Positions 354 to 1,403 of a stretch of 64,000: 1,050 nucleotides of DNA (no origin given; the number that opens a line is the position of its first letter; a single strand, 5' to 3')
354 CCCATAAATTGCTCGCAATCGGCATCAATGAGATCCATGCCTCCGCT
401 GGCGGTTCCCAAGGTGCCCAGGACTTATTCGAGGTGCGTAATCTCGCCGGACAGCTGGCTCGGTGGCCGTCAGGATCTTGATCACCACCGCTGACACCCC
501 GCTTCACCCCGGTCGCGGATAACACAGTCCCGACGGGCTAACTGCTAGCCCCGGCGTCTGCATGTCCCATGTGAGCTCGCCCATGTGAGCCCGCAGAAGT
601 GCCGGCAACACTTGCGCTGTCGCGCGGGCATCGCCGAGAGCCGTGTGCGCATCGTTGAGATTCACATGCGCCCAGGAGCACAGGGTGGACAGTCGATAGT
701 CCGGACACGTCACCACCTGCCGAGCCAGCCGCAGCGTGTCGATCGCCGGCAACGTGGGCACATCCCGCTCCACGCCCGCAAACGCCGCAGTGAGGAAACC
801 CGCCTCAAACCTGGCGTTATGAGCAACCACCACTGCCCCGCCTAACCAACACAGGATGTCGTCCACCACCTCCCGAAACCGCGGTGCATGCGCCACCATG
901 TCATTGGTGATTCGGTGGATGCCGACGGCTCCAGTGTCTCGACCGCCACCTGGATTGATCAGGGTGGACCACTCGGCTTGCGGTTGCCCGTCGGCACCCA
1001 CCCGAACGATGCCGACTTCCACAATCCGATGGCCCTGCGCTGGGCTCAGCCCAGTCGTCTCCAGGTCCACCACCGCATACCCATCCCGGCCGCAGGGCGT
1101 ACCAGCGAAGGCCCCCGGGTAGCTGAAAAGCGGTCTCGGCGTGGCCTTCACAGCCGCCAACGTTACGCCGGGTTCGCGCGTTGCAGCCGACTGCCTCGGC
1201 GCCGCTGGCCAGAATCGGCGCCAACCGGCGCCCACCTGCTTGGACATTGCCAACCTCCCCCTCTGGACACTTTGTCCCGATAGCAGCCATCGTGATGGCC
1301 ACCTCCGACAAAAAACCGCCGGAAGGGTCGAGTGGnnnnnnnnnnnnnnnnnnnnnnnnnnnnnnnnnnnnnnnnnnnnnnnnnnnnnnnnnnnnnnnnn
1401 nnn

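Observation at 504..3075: NERD nuclease-like / SF1 helicase fusion adjacent to a DEDDh exonuclease: possible nucleic-acid defence or repair pair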

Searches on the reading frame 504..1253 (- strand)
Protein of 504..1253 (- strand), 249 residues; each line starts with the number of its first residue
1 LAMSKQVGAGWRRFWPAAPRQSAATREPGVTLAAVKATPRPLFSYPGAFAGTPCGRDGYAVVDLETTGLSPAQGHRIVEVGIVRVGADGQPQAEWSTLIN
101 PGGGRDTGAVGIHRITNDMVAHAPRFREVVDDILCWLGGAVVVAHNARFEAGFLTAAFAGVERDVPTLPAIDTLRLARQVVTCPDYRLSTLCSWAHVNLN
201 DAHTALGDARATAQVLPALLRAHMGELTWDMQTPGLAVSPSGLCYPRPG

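Call 3: search_protein_families(library=pfam, proteins=[window:504-1253:-], max_evalue=0.01)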
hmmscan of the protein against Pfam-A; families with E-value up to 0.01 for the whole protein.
window:504-1253:- (249 aa): 2 families
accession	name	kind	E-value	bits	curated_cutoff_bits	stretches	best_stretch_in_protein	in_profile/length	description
PF00929.31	RNase_T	-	1.1e-25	91.6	24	1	61-216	2-164/164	Exonuclease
PF16473.11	Rv2179c-like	-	0.0044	17.2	27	0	61-216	4-173/177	3'-5' exoribonuclease Rv2179c-like domain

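Call 4: search_protein_families(library=padloc, proteins=[window:504-1253:-], max_evalue=0.01)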
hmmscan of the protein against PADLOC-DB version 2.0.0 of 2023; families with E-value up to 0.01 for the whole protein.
window:504-1253:- (249 aa): 3 families
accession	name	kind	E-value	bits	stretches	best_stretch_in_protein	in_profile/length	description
PDLC05027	PDC-S48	-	6.9e-61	204.5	1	57-231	4-178/411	-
PDLC05028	PDC-S48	-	1.8e-60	203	1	58-236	19-196/512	-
PDLC01247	DEDDh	-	1.1e-38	131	1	61-216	2-138/139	"CAS-I,CAS-II,CAS-III,CAS-IV,CAS-V,CAS-VI; associated"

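Call 5: search_protein_families(library=ncbifam, proteins=[window:504-1253:-], max_evalue=0.01)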
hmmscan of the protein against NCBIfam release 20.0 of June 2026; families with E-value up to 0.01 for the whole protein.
window:504-1253:- (249 aa): 28 families (the best 25 are shown)
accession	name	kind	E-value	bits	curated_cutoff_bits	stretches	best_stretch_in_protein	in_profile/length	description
NF005907.0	PRK07883.1-5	equivalog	1.8e-42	145.5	454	1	51-221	22-193/584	DEDD exonuclease domain-containing protein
NF005905.0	PRK07883.1-3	equivalog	3.3e-39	135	508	1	58-221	25-189/581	DEDD exonuclease domain-containing protein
NF004719.0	PRK06063.1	equivalog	2.3e-38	131.9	389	1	56-222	15-179/331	DEDDh family exonuclease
NF005906.0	PRK07883.1-4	equivalog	1.1e-34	119.7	495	1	59-221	8-169/563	DEDD exonuclease domain-containing protein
TIGR01407.1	dinG_rel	hypoth_equivalog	4.6e-33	114.5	547.7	1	59-224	2-165/889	putative DnaQ family exonuclease/DinG family helicase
NF001688.0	PRK00448.1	equivalog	6.9e-31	106.7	873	1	57-221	423-586/1445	PolC-type DNA polymerase III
NF005904.0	PRK07883.1-2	equivalog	1.4e-30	106.1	969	1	59-221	32-195/584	DEDD exonuclease domain-containing protein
TIGR01405.1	polC_Gram_pos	equivalog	9.4e-30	103.1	1043.45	1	58-220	190-351/1211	DNA polymerase III subunit alpha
NF005981.0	PRK08074.1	equivalog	4.1e-29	101.2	789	1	58-221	4-167/931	ATP-dependent DNA helicase DinG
NF004316.1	PRK05711.1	equivalog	6.8e-29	101.2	196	1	61-222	5-172/234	DNA polymerase III subunit epsilon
TIGR01406.1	dnaQ_proteo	equivalog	9.1e-28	97.4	222.7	1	61-221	4-170/231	DNA polymerase III subunit epsilon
NF005289.0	PRK06807.1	equivalog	1.1e-26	93.8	335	1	57-215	8-164/313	3'-5' exonuclease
TIGR00573.1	dnaq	subfamily_domain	2.6e-26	92.5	71.5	1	57-222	7-172/217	exonuclease, DNA polymerase III, epsilon subunit family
NF005903.0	PRK07883.1-1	equivalog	6.9e-26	90.9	1038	1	59-220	42-210/642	DEDD exonuclease domain-containing protein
NF005569.0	PRK07246.1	equivalog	9.5e-25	87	794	1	58-226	8-172/820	bifunctional DnaQ family exonuclease/ATP-dependent helicase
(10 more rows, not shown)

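Call 18: find_homologous_proteins(query=window:504-1247:-, max_evalue=0.00001)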
Query window:504-1247:- (247 aa): 4579 proteins with E <= 0.00001 among 8000 candidates; the best 120 are listed.
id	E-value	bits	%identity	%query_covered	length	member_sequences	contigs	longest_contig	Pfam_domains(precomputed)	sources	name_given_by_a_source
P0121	3.3e-160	549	97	100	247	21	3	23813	PF00929.32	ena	-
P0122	2.2e-93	330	67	94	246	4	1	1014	PF00929.32,PF16473.12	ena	-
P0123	2.5e-93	330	70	91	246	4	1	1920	PF00929.32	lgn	-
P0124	2.7e-52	196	53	84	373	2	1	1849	PF00929.32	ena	-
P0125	4.6e-52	195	50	83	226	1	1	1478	PF00929.32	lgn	-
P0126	4.1e-51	192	49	83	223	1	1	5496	PF00929.32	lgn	-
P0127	1.3e-50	190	50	83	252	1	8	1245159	PF00929.32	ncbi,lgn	ncbi:MAG: 3'-5' exonuclease [Candidatus Nanopelagicales bacterium]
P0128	1.8e-50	190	49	83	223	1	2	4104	PF00929.32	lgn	-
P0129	2.1e-50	190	51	79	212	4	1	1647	PF00929.32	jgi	jgi:DNA polymerase-3 subunit epsilon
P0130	3.6e-50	189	54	72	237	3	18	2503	PF00929.32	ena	-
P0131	5.3e-50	188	51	83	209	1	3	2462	PF00929.32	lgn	-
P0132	8.8e-50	188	53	72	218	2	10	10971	PF00929.32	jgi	jgi:DNA polymerase-3 subunit epsilon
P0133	9.2e-50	187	53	72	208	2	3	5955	PF00929.32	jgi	jgi:DNA polymerase-3 subunit epsilon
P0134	9.6e-50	187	50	84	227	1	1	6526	PF00929.32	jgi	jgi:DNA polymerase III subunit epsilon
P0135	1.3e-49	187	50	83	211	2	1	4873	PF00929.32,PF16473.12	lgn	-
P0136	1.5e-49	187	53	72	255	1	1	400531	PF00929.32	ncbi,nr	ncbi:MAG: 3'-5' exonuclease [Actinobacteria bacterium]|nr:3'-5' exonuclease [Actinomycetota bacteriu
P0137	1.7e-49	187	51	76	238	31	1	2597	PF00929.32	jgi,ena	-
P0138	8.4e-49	184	50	83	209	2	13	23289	PF00929.32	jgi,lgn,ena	-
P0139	8.5e-49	184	54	72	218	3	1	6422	PF00929.32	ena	-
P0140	1.0e-48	184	48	84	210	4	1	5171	PF00929.32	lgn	-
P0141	1.3e-48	184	49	83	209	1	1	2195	PF00929.32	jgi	jgi:DNA polymerase III epsilon subunit family exonuclease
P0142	2.1e-48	183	51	72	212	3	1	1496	PF00929.32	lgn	-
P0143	2.7e-48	183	47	83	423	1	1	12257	PF00929.32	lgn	-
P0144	2.8e-48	183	52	76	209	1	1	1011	PF00929.32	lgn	-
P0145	1.4e-47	180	49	83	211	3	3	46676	PF00929.32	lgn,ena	-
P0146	1.7e-47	180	49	83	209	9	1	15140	PF00929.32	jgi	-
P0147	3.0e-47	179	50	83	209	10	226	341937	PF00929.32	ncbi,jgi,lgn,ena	ncbi:MAG: 3'-5' exonuclease [Candidatus Nanopelagicales bacterium]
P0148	5.5e-47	178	49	83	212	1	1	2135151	PF00929.32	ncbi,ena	-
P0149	5.6e-47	178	47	83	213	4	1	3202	PF00929.32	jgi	jgi:DNA polymerase-3 subunit epsilon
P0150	9.3e-47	178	50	83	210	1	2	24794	PF00929.32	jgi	jgi:DNA polymerase-3 subunit epsilon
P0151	1.6e-46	177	49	83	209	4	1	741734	PF00929.32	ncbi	-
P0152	1.9e-46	177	49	83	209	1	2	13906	PF00929.32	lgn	-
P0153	7.3e-46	175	51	73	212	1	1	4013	PF00929.32,PF16473.12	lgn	-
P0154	7.7e-46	175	47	83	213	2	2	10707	PF00929.32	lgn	-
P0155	8.0e-46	175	49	83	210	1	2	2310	PF00929.32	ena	-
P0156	8.3e-46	175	49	83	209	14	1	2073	PF00929.32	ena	-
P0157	1.4e-45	174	48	83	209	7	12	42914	PF00929.32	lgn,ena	-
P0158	1.6e-45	174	49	83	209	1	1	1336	PF00929.32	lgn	-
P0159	2.3e-45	173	44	83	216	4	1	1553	PF00929.32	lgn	-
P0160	3.4e-45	173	46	83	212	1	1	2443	PF00929.32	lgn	-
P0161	3.9e-45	172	49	83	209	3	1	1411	PF00929.32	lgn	-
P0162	5.5e-45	172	49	83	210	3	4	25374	PF00929.32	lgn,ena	-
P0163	7.1e-45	171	50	72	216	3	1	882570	PF00929.32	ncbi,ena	-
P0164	1.3e-44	171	50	83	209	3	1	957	PF00929.32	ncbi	-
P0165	1.3e-44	171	48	83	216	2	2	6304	PF00929.32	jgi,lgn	jgi:DNA polymerase-3 subunit epsilon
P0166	1.5e-44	170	47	83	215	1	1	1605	PF00929.32,PF16473.12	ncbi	-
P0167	2.5e-44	170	47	72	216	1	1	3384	PF00929.32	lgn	-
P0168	3.1e-44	169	45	84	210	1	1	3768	PF00929.32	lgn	-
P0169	3.3e-44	169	49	84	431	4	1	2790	PF00929.32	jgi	jgi:DNA polymerase-3 subunit epsilon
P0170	3.4e-43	166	45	84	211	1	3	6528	PF00929.32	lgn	-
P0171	3.9e-43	166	45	77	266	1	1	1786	PF00929.32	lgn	-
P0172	4.6e-43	166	46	84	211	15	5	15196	PF00929.32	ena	-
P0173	7.8e-43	165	45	81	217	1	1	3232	PF00929.32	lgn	-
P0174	6.5e-42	162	45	83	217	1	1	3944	PF00929.32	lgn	-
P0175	7.9e-41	158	45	88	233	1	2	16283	PF00929.32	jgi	jgi:DNA polymerase III subunit epsilon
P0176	3.6e-40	156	46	83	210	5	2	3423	PF00929.32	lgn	-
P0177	4.0e-40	156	44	83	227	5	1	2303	PF00929.32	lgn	-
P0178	1.1e-39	154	46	80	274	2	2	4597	PF00929.32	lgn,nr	nr:exonuclease domain-containing protein [Micromonospora sp. ATCC 39149]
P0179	3.2e-38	150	51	65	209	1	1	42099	PF00929.32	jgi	jgi:DNA polymerase III epsilon subunit family exonuclease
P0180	1.1e-37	148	44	77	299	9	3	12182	PF00929.32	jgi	-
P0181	1.2e-37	148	46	72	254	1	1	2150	PF00929.32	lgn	-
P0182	1.2e-35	141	43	81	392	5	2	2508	PF00929.32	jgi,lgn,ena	jgi:DNA polymerase-3 subunit epsilon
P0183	1.2e-35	141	39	82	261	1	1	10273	PF00929.32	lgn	-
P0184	2.6e-35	140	45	74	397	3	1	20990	PF00929.32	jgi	jgi:DNA polymerase-3 subunit epsilon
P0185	6.1e-35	139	50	64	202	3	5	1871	PF00929.32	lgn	-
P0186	8.0e-35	139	48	71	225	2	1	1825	PF00929.32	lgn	-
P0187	1.2e-34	138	43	83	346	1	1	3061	PF00929.32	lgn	-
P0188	1.4e-34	138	49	64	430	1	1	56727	PF00929.32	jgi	jgi:DNA polymerase-3 subunit epsilon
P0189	1.8e-34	137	41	81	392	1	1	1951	PF00929.32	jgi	jgi:DNA polymerase-3 subunit epsilon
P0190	1.8e-34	137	41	81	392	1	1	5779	PF00929.32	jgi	jgi:DNA polymerase-3 subunit epsilon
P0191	2.2e-34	137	47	70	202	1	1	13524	PF00929.32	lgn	-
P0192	3.1e-34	137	49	66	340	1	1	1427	PF00929.32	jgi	-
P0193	4.8e-34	136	46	76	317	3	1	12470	PF00929.32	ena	-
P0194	6.2e-34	136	46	74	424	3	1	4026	PF00929.32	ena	-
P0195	6.4e-34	136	50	64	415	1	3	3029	PF00929.32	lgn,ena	-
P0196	6.8e-34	136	40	64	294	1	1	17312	PF00929.32,PF16473.12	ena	-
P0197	7.2e-34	135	48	66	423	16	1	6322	PF00929.32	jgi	jgi:DNA polymerase-3 subunit epsilon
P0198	1.3e-33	135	45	76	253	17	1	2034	PF00929.32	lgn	-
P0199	1.3e-33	135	47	64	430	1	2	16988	PF00929.32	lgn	-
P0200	1.4e-33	135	47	66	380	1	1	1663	PF00929.32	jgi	-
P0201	1.4e-33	134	48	67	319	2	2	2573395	PF00929.32,PF12738.14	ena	-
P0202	2.0e-33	134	45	70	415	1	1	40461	PF00929.32,PF16473.12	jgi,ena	-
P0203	2.2e-33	134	48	69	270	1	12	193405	PF00929.32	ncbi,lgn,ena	-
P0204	2.4e-33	134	48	66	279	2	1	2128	PF00929.32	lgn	-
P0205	2.7e-33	134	45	74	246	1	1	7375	PF00929.32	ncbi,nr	ncbi:MAG TPA: 3'-5' exonuclease [Pilimelia sp.]|nr:3'-5' exonuclease [Pilimelia sp.]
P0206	2.9e-33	133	45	74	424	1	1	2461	PF00929.32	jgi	jgi:DNA polymerase III subunit epsilon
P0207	3.2e-33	133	42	77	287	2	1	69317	PF00929.32,PF16473.12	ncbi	-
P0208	4.4e-33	133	40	79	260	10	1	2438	PF00929.32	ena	-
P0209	4.7e-33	133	45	73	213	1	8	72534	PF00929.32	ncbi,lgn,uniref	ncbi:PolC-type DNA polymerase III [Propionibacterium sp.]|uniref:3'-5' exonuclease n=1 Tax=Propionib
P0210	4.7e-33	133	48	63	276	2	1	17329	PF00929.32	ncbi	-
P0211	4.9e-33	133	43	77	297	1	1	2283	PF00929.32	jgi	jgi:DNA polymerase-3 subunit epsilon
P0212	4.9e-33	133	42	66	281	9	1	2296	PF00929.32,PF13482.13,PF13280.13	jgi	-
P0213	5.1e-33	133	43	75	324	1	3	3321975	PF00929.32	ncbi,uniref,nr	ncbi:3'-5' exonuclease [Nocardioides yefusunii]|uniref:Exonuclease domain-containing protein n=1 Tax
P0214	5.8e-33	132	47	64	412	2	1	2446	PF05099.19,PF00929.32,PF00533.34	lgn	-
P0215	6.2e-33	132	42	77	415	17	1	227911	PF00929.32,PF16473.12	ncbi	ncbi:exonuclease domain-containing protein [Curtobacterium citreum]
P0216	7.0e-33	132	46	66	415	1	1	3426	PF00929.32,PF00533.34,PF16473.12,PF16940.11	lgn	-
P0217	7.4e-33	132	46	64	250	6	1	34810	PF00929.32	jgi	-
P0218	8.8e-33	132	43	79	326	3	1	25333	PF00929.32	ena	-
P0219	8.9e-33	132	46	61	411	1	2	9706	PF00929.32,PF00533.34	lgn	-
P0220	8.9e-33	132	42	77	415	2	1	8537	PF00929.32,PF16473.12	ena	-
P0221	1.2e-32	131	44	68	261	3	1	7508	PF00929.32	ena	-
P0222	1.4e-32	131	49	62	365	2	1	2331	PF00929.32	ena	-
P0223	1.4e-32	131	42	75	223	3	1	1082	PF00929.32,PF16473.12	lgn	-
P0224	1.4e-32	131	44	68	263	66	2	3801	PF00929.32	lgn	-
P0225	1.6e-32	131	45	68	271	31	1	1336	PF00929.32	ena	-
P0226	1.6e-32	131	51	66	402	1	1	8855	PF00929.32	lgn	-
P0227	2.3e-32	130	42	78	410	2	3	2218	PF00929.32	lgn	-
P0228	3.1e-32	130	49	64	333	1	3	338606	PF00929.32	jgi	jgi:DNA polymerase-3 subunit epsilon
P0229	3.1e-32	130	45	68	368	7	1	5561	PF00929.32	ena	-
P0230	3.6e-32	130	44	66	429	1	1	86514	PF05099.19,PF00929.32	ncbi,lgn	-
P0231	3.8e-32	130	43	77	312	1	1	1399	PF00929.32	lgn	-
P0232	3.8e-32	130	43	72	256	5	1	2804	PF00929.32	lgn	-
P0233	4.6e-32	129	46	67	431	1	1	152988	PF00929.32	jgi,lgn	jgi:DNA polymerase-3 subunit epsilon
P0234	5.0e-32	129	42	75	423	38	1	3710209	PF00929.32,PF16473.12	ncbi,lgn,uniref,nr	ncbi:exonuclease domain-containing protein [Curtobacterium sp. MCLR17_032]|uniref:exonuclease domain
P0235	7.0e-32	129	45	68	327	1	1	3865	PF00929.32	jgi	jgi:DNA polymerase-3 subunit epsilon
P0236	7.1e-32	129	44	65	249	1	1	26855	PF00929.32,PF16473.12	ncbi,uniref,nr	ncbi:3'-5' exonuclease [Actinomyces sp. MRS3W]|uniref:3'-5' exonuclease n=1 Tax=Actinomyces sp. MRS3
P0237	7.3e-32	129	43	75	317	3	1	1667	PF00929.32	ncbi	-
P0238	7.3e-32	129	46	64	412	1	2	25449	PF05099.19,PF00929.32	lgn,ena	-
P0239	7.4e-32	129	51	66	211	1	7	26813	PF00929.32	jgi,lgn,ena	-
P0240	7.4e-32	129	50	66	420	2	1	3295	PF00929.32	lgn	-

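Call 19: find_encoding_contigs(protein=P0127, flank=6000, max_places=3)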
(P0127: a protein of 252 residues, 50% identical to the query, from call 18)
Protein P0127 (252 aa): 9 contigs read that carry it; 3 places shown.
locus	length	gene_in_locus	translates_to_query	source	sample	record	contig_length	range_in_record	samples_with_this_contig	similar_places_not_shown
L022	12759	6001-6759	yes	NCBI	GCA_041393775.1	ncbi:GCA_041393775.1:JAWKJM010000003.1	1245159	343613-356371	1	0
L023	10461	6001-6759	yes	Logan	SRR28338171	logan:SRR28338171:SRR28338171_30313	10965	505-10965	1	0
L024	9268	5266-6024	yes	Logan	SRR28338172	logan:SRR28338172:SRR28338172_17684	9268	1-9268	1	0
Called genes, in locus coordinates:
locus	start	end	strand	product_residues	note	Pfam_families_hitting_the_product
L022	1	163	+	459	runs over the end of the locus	PF00753:Lactamase_B, PF10996:Beta-Casp, PF07521:RMMBL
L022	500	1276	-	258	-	PF00005:ABC_tran, PF02463:SMC_N (weak), PF13304:AAA_21 (faint)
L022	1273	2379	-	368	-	PF02687:FtsX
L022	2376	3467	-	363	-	PF02687:FtsX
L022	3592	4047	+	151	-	PF01047:MarR, PF12802:MarR_2, PF13463:HTH_27, PF25212:HVO_A0114 (weak)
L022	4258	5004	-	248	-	PF03883:H2O2_YaaD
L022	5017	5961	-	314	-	PF13515:FUSC_2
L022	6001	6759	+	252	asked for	PF00929:RNase_T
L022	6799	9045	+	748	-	PF00122:E1-E2_ATPase, PF00702:Hydrolase, PF01814:Hemerythrin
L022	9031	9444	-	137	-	PF00903:Glyoxalase, PF18029:Glyoxalase_6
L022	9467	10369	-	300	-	PF01734:Patatin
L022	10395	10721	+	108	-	-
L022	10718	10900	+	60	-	-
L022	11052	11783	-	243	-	PF00005:ABC_tran, PF02463:SMC_N (weak), PF13304:AAA_21 (faint)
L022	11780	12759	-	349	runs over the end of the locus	PF01032:FecCD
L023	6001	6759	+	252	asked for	PF00929:RNase_T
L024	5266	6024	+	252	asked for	PF00929:RNase_T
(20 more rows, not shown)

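Call 20: find_encoding_contigs(protein=P0136, flank=6000, max_places=2)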
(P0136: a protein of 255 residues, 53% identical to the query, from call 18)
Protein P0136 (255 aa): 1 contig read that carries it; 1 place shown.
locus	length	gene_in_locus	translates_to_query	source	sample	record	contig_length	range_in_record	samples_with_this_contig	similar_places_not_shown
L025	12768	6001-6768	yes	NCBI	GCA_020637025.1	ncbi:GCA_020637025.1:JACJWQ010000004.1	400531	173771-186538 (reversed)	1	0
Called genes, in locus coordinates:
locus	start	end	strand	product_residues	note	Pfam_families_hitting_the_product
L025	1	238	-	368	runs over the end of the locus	PF12704:MacB_PCD, PF02687:FtsX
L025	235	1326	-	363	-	PF02687:FtsX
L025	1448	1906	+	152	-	PF01047:MarR, PF12802:MarR_2, PF13463:HTH_27, PF13601:HTH_34 (weak)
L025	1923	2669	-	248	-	PF03883:H2O2_YaaD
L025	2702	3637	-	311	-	PF13515:FUSC_2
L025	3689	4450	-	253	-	PF23441:SDR (weak), PF00106:adh_short, PF08659:KR, PF13561:adh_short_C2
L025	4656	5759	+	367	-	PF02720:DUF222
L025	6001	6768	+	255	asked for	PF00929:RNase_T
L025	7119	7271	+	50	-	-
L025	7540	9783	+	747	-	PF00122:E1-E2_ATPase, PF00702:Hydrolase, PF01814:Hemerythrin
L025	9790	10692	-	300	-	PF01734:Patatin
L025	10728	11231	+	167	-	PF00583:Acetyltransf_1, PF13673:Acetyltransf_10, PF13508:Acetyltransf_7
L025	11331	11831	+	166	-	PF07690:MFS_1 (weak), PF19853:DUF6328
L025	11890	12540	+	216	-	PF00440:TetR_N, PF17933:TetR_C_25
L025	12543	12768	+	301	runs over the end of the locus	PF00005:ABC_tran, PF13304:AAA_21 (weak)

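Call 21: find_encoding_contigs(protein=P0147, flank=6000, max_places=3)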
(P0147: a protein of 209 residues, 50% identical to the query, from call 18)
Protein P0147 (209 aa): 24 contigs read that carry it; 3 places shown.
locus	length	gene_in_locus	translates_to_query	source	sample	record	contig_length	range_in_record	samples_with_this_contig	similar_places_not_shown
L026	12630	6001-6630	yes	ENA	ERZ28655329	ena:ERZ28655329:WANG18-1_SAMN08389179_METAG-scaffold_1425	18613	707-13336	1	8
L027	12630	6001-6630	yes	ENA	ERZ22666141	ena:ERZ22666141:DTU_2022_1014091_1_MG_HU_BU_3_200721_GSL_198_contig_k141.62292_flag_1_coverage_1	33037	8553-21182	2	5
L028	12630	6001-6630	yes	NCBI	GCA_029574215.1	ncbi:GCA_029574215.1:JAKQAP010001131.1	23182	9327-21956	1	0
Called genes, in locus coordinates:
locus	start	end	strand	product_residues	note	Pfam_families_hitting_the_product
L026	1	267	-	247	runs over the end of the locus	PF03883:H2O2_YaaD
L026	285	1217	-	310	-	PF04632:FUSC (weak), PF13515:FUSC_2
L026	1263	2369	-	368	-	-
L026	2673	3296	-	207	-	PF00072:Response_reg, PF08281:Sigma70_r4_2 (weak), PF00196:GerE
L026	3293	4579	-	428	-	PF07730:HisKA_3, PF02518:HATPase_c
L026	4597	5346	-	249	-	-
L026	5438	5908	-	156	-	PF03073:TspO_MBR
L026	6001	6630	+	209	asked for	PF00929:RNase_T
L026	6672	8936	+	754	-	PF00122:E1-E2_ATPase, PF00702:Hydrolase, PF01814:Hemerythrin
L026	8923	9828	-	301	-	PF01734:Patatin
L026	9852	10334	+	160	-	PF00583:Acetyltransf_1, PF13673:Acetyltransf_10, PF13508:Acetyltransf_7, PF08445:FR47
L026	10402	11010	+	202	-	PF07884:VKOR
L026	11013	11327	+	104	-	PF07883:Cupin_2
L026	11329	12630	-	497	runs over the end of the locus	PF03055:RPE65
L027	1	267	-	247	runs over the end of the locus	PF03883:H2O2_YaaD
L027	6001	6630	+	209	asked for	PF00929:RNase_T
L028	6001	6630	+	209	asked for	PF00929:RNase_T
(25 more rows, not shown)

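Call 34: find_encoding_contigs(protein=P0121, flank=10000, max_places=3)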
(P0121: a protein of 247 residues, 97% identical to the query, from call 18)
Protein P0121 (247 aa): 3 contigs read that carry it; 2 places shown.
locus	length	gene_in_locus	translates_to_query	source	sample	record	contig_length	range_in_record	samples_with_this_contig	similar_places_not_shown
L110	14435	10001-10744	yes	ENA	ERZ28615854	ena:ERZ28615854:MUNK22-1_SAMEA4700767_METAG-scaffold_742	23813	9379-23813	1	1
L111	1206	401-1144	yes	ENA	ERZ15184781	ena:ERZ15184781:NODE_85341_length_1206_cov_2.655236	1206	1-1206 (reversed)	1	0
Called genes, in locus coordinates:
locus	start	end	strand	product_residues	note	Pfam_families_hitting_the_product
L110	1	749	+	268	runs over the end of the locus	-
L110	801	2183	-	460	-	-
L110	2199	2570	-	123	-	PF08000:bPH_1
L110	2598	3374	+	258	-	PF00378:ECH_1, PF16113:ECH_2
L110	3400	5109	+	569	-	PF00916:Sulfate_transp, PF01740:STAS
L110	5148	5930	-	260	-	PF02424:ApbE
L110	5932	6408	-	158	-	-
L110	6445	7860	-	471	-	PF01794:Ferric_reduct, PF00175:NAD_binding_1 (faint)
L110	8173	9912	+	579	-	PF08378:NERD, PF13245:AAA_19, PF13604:AAA_30 (weak), PF13361:UvrD_C (faint), PF13538:UvrD_C_2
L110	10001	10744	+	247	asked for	PF00929:RNase_T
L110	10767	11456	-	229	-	PF03932:CutC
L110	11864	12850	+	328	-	PF10974:DUF2804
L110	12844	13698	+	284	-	PF00583:Acetyltransf_1, PF13673:Acetyltransf_10 (faint), PF13508:Acetyltransf_7 (weak), PF18014:Acetyltransf_18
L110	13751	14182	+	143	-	PF10604:Polyketide_cyc2, PF03364:Polyketide_cyc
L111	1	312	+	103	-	?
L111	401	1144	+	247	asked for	PF00929:RNase_T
